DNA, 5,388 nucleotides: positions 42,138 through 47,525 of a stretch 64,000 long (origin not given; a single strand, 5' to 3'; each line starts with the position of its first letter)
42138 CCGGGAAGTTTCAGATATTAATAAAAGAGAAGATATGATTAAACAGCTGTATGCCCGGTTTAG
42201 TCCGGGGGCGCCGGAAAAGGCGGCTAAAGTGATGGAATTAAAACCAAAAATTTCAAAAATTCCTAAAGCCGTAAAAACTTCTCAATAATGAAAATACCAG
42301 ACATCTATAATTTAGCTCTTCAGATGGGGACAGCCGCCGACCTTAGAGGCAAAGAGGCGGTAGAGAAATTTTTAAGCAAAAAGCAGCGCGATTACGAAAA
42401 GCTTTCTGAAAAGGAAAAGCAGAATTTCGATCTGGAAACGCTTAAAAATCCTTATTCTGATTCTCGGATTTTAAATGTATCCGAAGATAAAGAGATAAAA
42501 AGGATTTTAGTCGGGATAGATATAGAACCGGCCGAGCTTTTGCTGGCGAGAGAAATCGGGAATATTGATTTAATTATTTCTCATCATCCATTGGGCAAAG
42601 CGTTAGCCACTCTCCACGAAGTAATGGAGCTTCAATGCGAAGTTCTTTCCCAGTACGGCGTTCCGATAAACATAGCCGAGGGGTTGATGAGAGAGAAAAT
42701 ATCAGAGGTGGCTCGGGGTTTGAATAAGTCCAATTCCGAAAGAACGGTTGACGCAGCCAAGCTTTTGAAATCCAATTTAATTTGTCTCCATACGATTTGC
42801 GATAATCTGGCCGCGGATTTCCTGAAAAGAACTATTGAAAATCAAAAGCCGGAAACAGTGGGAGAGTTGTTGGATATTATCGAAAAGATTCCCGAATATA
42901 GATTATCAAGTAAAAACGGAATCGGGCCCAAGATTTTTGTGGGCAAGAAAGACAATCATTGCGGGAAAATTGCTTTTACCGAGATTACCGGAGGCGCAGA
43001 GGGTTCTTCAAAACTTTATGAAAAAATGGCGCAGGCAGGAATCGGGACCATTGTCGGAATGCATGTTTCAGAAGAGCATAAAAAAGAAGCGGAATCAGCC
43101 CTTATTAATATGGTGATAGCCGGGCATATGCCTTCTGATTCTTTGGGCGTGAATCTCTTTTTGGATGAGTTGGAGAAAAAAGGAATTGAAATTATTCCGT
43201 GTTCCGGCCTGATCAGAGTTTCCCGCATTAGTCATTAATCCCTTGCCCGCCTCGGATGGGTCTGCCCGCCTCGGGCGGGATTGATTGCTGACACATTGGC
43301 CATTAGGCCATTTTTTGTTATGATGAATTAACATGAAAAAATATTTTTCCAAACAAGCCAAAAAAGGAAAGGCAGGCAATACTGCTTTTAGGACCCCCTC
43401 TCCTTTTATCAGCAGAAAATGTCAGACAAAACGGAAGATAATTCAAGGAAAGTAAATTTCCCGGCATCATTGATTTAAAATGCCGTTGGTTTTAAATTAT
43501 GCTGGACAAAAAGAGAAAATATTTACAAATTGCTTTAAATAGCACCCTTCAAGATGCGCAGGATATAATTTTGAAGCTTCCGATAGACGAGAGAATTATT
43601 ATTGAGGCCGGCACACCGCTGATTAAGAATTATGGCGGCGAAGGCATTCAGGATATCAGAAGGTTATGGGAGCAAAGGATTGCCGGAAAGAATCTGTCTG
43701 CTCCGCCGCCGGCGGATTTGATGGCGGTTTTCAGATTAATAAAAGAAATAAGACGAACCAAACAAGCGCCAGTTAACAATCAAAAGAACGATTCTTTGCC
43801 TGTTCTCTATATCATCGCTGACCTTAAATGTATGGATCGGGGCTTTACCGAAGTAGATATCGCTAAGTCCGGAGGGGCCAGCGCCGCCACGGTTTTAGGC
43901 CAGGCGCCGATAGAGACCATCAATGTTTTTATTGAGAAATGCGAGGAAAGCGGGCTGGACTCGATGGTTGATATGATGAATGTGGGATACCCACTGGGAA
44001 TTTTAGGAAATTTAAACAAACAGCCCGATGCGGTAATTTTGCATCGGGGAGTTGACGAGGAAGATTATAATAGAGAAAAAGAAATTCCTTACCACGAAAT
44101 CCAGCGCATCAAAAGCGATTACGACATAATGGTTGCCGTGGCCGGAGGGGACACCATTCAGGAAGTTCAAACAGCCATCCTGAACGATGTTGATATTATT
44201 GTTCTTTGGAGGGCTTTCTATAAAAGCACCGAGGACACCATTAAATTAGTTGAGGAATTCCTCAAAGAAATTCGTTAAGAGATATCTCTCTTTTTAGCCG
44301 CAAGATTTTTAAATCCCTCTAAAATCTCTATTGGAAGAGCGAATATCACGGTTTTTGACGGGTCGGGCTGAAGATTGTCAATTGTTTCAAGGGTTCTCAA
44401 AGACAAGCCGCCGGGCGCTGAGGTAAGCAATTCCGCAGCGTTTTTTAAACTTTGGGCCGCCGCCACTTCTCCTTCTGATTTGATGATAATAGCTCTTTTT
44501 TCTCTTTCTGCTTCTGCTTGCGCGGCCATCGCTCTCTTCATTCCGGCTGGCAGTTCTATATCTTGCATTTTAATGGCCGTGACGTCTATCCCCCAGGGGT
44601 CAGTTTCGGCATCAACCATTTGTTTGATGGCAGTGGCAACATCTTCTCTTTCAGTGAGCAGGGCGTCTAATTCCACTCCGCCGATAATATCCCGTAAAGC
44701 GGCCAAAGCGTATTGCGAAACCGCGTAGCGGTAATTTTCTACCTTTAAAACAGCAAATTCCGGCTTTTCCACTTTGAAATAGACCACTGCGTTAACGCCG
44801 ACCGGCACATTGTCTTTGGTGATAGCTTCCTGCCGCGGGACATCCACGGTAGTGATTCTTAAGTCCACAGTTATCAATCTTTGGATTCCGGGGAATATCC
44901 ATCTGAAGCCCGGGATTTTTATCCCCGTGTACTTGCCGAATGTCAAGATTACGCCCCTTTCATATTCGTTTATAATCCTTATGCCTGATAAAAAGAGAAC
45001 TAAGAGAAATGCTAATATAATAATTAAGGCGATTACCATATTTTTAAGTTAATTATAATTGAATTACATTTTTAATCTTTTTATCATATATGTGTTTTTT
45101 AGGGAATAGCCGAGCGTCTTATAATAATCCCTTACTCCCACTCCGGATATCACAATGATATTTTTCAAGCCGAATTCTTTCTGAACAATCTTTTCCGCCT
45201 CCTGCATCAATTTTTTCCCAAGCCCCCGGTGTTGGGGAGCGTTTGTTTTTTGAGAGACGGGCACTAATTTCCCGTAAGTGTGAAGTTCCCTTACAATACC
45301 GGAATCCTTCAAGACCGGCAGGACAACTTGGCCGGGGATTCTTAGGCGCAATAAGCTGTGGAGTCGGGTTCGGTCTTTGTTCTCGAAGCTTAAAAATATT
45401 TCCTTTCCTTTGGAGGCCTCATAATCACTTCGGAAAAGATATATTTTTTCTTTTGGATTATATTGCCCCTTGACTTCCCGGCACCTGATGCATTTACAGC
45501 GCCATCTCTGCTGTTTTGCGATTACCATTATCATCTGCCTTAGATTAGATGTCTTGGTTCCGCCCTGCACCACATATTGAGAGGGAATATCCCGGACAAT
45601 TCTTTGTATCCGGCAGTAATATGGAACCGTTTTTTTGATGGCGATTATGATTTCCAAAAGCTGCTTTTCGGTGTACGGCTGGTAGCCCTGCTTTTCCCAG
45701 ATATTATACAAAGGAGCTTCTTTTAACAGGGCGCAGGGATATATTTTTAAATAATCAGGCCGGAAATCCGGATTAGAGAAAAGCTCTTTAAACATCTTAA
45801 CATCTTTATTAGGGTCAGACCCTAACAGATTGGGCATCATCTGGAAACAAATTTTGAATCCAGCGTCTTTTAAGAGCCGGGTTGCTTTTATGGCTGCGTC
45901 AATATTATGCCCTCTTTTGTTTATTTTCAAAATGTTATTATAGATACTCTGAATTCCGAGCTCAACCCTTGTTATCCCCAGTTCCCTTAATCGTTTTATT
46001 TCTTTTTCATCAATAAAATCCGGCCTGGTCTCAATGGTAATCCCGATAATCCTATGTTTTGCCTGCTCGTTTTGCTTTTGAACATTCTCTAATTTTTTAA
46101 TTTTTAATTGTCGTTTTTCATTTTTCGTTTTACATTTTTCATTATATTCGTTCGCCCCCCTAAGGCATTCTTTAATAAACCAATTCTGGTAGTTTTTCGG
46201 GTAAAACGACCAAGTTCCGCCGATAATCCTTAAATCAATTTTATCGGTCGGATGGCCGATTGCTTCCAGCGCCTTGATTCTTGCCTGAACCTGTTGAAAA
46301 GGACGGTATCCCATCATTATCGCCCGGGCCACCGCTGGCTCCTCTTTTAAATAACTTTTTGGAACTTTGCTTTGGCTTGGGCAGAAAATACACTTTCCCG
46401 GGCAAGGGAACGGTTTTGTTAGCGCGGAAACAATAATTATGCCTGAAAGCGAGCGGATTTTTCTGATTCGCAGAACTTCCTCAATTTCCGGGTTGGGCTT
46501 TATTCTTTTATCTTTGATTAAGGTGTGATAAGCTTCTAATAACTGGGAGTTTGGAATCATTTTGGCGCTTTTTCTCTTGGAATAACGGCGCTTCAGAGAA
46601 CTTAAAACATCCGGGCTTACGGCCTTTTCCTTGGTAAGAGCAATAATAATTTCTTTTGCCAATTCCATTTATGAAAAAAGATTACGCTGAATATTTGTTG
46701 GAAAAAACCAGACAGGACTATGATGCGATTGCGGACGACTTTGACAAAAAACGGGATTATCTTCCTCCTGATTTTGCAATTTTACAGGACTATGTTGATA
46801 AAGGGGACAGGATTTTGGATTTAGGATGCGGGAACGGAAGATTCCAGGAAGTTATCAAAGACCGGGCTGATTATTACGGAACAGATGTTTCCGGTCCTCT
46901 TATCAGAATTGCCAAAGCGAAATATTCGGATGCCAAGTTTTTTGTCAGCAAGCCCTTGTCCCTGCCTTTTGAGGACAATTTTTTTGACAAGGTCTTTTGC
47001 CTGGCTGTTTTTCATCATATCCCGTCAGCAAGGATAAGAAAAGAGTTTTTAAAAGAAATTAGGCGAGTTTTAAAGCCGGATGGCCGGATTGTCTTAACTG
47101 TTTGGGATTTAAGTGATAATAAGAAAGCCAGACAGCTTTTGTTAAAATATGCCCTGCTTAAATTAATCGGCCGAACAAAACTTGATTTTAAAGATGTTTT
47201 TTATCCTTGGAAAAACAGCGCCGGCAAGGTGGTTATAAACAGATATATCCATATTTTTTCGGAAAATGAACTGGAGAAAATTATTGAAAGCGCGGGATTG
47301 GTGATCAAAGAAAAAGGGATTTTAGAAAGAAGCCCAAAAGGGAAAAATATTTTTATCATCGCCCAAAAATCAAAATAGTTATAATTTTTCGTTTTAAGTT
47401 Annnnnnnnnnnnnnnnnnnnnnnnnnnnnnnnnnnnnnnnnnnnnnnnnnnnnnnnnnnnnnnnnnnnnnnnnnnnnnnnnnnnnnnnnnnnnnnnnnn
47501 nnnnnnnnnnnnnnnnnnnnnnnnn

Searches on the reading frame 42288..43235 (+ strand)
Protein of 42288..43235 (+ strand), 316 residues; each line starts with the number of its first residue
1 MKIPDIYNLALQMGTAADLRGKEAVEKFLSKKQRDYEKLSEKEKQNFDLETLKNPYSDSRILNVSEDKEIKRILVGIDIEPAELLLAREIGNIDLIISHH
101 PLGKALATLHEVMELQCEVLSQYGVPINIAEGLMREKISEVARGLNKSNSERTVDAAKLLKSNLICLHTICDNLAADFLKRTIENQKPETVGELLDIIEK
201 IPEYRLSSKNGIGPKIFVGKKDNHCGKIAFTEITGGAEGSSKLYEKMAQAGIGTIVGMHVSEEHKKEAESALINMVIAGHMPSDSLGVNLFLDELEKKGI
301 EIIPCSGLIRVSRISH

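Call 66: search_protein_families(library=pfam, max_evalue=0.0001, proteins=[window:42288-43235:+])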
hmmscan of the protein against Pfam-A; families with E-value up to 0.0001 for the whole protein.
window:42288-43235:+ (316 aa): 1 family
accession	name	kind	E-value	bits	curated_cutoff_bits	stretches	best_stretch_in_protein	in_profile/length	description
PF01784.24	DUF34_NIF3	-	9.9e-10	38.9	23.4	1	62-298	27-238/256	Duf34/NIF3 (NGG1p interacting factor 3)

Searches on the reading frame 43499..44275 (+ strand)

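Call 66: search_protein_families(library=pfam, max_evalue=0.0001, proteins=[window:43499-44275:+])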
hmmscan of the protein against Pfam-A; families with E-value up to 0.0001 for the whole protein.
window:43499-44275:+ (259 aa): 1 family
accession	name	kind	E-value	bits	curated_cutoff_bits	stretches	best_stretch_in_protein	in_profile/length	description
PF00215.30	OMPdecase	-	5e-15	56.4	27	1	105-245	54-213/221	Orotidine 5'-phosphate decarboxylase / HUMPS family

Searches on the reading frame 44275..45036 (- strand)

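Call 66: search_protein_families(library=pfam, max_evalue=0.0001, proteins=[window:44275-45036:-])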
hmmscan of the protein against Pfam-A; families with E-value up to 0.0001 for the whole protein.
window:44275-45036:- (253 aa): 1 family
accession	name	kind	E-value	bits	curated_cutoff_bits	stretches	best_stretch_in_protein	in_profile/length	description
PF01145.31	Band_7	-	3.9e-41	141.4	23.6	1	21-190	2-175/176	SPFH domain / Band 7 family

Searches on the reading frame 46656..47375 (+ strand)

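Call 66: search_protein_families(library=pfam, max_evalue=0.0001, proteins=[window:46656-47375:+])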
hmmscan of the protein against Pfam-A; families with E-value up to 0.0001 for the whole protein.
window:46656-47375:+ (240 aa): 8 families
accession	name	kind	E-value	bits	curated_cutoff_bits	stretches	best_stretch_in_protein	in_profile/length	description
PF08241.18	Methyltransf_11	-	1.7e-22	80.3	21.2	1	54-147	1-95/95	Methyltransferase domain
PF13649.12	Methyltransf_25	-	1.2e-20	74.4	27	1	53-143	1-97/97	Methyltransferase domain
PF13489.12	Methyltransf_23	-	2.9e-17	63.3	27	1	47-217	20-161/164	Methyltransferase domain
PF13847.12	Methyltransf_31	-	5.1e-15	55.9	27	1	48-154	2-117/145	Methyltransferase domain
PF08242.18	Methyltransf_12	-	1.5e-14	54.9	30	1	54-145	1-98/98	Methyltransferase domain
PF01209.24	Ubie_methyltran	-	5.9e-09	36.1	20.1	1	9-148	7-152/233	ubiE/COQ5 methyltransferase family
PF02353.26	CMAS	-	1.5e-05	24.9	27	1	47-159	60-176/273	Mycolic acid cyclopropane synthetase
PF07021.18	MetW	-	1.6e-05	25.1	21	1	38-75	2-41/193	Methionine biosynthesis protein MetW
